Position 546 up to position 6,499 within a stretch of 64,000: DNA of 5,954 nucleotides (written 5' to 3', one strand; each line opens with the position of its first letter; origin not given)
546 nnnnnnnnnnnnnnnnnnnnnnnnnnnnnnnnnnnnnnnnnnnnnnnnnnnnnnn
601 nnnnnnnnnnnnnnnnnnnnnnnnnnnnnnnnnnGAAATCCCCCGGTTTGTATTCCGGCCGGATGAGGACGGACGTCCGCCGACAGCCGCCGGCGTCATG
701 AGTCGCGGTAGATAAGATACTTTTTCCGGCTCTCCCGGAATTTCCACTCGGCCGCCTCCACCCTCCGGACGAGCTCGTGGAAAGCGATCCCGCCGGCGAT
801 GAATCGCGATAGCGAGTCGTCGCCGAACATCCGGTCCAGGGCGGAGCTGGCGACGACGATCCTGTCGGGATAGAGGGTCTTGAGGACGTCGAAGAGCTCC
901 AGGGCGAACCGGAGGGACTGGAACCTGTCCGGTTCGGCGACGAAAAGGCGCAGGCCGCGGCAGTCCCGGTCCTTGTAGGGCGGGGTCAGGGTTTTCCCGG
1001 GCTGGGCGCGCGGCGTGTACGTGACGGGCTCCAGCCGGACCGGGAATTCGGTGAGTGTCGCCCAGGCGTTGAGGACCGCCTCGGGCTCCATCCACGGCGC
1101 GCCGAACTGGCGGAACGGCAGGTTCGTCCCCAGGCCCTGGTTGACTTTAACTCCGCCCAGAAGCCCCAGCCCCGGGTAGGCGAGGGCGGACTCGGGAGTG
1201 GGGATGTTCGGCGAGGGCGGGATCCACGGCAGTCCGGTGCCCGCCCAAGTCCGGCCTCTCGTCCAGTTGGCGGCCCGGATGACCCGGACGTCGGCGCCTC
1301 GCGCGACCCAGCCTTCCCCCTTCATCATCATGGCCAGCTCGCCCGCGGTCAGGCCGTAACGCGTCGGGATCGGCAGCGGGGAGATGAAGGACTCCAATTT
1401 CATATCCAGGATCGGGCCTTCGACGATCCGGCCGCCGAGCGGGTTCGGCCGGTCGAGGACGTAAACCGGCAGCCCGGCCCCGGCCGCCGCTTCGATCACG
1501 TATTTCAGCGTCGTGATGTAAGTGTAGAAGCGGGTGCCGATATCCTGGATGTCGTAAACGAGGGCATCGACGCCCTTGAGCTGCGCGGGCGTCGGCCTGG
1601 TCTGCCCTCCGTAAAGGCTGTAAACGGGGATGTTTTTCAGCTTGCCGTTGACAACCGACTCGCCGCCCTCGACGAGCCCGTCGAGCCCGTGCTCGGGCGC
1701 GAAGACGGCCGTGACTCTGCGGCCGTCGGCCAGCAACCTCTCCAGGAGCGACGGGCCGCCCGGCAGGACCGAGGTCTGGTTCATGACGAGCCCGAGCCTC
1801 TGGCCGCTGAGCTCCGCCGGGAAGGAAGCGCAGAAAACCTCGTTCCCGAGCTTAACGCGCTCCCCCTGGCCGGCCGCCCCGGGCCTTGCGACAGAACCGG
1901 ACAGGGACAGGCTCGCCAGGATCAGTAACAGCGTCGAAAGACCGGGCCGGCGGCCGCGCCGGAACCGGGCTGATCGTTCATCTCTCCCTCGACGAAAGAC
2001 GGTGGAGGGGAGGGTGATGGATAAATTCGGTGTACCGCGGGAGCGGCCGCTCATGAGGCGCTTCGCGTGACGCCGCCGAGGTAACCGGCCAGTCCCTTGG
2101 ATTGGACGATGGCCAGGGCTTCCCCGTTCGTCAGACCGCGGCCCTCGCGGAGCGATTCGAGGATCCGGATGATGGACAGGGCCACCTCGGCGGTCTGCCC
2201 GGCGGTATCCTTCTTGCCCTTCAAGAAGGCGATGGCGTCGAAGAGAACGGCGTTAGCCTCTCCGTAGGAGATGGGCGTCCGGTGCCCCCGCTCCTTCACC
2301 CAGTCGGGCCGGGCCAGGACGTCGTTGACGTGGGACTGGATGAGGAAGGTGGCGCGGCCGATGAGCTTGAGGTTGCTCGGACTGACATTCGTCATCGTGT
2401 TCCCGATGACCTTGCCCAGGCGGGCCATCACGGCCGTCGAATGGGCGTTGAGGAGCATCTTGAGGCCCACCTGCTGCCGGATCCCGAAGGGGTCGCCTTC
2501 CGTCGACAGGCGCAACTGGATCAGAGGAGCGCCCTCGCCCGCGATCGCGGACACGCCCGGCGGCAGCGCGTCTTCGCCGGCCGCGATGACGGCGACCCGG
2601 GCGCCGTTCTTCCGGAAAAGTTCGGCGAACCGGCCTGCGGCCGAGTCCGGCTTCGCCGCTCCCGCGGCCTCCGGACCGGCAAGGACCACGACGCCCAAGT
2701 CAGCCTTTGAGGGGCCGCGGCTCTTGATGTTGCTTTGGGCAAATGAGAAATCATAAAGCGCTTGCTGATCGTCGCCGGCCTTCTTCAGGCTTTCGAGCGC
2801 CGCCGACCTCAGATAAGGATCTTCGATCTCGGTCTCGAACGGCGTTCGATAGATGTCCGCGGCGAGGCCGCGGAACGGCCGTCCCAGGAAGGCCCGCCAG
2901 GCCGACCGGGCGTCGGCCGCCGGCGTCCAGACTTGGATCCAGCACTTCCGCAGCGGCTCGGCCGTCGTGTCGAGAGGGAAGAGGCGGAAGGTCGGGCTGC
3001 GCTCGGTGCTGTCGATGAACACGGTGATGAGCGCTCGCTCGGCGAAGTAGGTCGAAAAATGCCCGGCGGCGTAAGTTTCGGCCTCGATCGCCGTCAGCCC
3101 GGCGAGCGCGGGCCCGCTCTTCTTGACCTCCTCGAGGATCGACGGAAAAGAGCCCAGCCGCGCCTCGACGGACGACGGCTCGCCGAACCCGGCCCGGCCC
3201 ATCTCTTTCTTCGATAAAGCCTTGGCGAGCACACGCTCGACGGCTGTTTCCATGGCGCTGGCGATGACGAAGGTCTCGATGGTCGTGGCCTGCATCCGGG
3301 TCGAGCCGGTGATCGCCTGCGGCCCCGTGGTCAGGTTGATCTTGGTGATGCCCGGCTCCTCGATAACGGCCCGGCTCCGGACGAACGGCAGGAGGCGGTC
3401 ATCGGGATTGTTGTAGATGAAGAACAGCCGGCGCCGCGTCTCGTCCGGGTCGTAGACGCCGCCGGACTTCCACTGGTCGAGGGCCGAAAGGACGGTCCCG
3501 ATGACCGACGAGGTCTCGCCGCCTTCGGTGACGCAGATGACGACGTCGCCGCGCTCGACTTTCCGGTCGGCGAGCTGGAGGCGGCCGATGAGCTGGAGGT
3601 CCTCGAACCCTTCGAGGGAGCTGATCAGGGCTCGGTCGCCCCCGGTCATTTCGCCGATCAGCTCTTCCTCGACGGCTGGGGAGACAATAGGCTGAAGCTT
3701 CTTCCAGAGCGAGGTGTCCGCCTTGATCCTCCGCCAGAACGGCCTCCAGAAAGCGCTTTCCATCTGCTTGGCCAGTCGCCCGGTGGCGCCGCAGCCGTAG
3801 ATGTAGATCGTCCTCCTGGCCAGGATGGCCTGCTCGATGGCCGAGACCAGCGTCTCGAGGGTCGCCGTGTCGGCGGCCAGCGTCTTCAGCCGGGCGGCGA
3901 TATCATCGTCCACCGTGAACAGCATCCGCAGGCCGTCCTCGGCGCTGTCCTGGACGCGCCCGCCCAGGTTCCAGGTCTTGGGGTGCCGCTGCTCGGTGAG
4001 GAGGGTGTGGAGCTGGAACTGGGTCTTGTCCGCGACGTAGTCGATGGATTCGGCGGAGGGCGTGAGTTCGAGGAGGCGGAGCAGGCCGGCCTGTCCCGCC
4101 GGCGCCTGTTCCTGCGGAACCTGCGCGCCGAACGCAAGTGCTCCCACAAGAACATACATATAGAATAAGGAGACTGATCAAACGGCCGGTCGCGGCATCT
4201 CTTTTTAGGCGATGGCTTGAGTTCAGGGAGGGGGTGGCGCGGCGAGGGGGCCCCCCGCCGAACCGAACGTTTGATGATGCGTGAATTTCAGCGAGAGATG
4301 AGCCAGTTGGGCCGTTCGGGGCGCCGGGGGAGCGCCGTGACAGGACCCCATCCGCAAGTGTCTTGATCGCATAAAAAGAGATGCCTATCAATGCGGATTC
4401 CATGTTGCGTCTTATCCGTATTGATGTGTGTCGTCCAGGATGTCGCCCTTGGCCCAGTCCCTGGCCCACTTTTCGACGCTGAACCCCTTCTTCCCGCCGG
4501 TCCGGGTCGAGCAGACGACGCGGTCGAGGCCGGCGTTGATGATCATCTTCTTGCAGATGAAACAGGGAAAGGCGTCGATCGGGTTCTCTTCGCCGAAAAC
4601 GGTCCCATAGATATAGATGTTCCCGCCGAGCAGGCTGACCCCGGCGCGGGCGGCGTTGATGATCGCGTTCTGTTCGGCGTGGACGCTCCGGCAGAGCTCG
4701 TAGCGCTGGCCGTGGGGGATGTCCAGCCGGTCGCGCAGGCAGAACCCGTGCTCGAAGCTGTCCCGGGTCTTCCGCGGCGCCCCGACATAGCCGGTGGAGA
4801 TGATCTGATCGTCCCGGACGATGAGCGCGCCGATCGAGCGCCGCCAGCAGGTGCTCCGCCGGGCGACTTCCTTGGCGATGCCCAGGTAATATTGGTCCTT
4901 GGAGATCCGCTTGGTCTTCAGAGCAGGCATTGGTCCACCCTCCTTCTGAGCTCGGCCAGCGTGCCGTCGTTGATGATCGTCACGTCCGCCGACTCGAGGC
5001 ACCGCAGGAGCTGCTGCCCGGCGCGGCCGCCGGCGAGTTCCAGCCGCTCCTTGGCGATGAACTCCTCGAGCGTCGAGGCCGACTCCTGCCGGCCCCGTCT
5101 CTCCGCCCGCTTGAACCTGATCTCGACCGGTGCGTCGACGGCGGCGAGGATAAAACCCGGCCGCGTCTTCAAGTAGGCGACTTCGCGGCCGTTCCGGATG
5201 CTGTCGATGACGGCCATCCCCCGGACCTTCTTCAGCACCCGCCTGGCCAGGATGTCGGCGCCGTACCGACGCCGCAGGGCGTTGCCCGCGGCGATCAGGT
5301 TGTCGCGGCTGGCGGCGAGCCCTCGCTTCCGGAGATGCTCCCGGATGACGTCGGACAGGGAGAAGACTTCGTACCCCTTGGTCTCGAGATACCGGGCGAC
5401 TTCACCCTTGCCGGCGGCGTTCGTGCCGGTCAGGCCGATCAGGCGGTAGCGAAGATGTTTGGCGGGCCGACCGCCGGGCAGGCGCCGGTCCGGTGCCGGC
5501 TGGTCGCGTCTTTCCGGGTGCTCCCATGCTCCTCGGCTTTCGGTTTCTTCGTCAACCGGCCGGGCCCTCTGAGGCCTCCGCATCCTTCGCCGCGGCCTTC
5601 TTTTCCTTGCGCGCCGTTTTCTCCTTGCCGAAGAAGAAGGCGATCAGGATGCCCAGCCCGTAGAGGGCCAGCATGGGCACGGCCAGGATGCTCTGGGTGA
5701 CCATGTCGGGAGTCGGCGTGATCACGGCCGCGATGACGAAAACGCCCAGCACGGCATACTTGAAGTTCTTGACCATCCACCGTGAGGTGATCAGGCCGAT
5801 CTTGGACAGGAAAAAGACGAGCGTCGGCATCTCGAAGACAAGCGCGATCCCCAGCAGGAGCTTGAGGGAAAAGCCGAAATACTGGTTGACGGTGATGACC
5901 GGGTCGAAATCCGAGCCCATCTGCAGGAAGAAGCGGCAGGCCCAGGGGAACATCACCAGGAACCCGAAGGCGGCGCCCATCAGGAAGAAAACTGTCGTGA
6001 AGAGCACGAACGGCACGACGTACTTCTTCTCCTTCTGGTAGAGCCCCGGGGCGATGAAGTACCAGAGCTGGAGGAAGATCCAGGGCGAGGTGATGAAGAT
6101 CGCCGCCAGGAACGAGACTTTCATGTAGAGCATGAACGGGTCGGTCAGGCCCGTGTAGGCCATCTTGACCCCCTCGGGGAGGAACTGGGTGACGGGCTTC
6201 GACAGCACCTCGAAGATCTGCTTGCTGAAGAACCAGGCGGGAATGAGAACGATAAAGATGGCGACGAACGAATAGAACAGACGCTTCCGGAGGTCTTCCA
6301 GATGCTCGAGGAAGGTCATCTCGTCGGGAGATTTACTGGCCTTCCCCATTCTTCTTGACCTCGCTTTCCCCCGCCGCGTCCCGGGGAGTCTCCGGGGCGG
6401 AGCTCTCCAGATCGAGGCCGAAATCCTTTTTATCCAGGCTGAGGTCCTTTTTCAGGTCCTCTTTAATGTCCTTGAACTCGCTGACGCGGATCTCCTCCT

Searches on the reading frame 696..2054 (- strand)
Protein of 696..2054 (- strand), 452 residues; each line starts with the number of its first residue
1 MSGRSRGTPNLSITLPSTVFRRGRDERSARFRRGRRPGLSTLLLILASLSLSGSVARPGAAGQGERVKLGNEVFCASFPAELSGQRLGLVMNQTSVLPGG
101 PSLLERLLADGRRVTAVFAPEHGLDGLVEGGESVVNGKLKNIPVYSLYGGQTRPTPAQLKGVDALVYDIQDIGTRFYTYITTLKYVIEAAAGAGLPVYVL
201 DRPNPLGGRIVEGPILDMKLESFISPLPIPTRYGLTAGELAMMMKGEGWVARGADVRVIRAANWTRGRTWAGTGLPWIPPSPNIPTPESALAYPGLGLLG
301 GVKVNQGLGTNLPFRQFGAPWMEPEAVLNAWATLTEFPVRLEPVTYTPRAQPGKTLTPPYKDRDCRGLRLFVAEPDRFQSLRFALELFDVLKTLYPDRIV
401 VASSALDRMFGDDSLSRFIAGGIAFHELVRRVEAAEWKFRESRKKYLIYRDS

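Call 13: search_protein_families(library=pfam, proteins=[window:696-2054:-], max_evalue=0.001)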
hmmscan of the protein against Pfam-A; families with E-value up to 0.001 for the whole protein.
window:696-2054:- (452 aa): 2 families
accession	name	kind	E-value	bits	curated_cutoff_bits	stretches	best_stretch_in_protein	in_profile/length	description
PF07075.17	NamZ_N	-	3.7e-71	239.2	26.9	1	88-287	2-202/203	Exo-beta-N-acetylmuramidase NamZ, N-terminal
PF20732.2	NamZ_C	-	1.8e-31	110.4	25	1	292-449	2-152/152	Exo-beta-N-acetylmuramidase NamZ, C-terminal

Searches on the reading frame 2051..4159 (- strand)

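Call 13: search_protein_families(library=pfam, proteins=[window:2051-4159:-], max_evalue=0.001)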
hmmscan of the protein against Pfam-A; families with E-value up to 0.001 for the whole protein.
window:2051-4159:- (702 aa): 1 family
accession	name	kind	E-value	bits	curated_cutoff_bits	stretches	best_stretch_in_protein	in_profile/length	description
PF22645.1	GKRP_SIS_N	-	1.7e-06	28.2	27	1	110-222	11-108/113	Glucokinase regulatory protein N-terminal SIS domain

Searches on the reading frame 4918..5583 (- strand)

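Call 13: search_protein_families(library=pfam, proteins=[window:4918-5583:-], max_evalue=0.001)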
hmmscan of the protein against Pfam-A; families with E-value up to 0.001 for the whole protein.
window:4918-5583:- (221 aa): 2 families
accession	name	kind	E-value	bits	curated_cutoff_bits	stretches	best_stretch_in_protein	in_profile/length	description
PF13238.12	AAA_18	-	2.6e-09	38.1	29.4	1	49-170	1-118/128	AAA domain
PF13207.12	AAA_17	-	3.7e-09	37.4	27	1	52-174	1-134/136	AAA domain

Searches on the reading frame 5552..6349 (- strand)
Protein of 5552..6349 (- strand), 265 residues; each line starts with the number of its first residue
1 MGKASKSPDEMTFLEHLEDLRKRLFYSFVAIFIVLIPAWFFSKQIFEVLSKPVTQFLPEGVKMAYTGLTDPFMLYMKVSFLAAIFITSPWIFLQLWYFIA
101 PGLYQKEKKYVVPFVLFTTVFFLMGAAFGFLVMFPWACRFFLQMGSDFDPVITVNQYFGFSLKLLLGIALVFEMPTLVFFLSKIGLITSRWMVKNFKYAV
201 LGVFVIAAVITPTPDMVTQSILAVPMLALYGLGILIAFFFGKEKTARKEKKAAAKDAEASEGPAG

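Call 13: search_protein_families(library=pfam, proteins=[window:5552-6349:-], max_evalue=0.001)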
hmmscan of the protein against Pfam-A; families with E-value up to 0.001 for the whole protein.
window:5552-6349:- (265 aa): 1 family
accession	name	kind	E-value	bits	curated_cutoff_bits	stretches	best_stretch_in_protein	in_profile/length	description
PF00902.23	TatC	-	2.8e-69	233.5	25.1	1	15-225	1-208/208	Sec-independent protein translocase protein (TatC)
